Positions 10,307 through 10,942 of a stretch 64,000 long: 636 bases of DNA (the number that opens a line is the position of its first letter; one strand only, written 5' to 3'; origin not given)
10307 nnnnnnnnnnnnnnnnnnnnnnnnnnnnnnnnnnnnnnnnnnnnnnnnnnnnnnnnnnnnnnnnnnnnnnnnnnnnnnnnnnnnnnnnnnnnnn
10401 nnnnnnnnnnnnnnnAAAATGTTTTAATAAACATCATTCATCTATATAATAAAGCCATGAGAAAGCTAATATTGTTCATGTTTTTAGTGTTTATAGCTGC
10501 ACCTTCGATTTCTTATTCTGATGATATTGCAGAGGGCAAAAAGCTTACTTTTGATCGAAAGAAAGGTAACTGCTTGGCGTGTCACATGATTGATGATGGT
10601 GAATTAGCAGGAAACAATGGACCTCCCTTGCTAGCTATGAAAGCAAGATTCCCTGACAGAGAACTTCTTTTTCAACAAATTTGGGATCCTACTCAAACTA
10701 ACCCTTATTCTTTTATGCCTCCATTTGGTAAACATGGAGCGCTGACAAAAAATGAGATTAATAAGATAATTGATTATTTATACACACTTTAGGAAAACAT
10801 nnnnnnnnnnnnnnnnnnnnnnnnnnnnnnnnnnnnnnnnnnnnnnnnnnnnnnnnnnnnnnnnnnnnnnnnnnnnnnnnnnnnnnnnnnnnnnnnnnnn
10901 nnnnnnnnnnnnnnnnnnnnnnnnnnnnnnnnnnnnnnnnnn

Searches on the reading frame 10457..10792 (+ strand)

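Call 16: search_protein_families(library=pfam, proteins=[window:10457-10792:+], max_evalue=0.000001)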
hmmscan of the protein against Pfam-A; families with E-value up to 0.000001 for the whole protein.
window:10457-10792:+ (111 aa): 2 families
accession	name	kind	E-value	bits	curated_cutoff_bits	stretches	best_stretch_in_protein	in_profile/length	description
PF00034.26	Cytochrom_C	-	2.7e-07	32.2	21.3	0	24-111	1-89/90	Cytochrome c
PF13442.11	Cytochrome_CBB3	-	4.7e-07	30.5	27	1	36-108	12-68/68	Cytochrome C oxidase, cbb3-type, subunit III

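Call 56: search_protein_families(library=ncbifam, proteins=[window:10457-10792:+], max_evalue=0.0001)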
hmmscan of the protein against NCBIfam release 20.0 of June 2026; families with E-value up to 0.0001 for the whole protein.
window:10457-10792:+ (111 aa): 1 family
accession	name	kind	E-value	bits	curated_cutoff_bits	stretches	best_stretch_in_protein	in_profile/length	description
TIGR04485.1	thiosulf_SoxX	equivalog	1.6e-26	92.8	61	1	35-111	1-78/78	sulfur oxidation c-type cytochrome SoxX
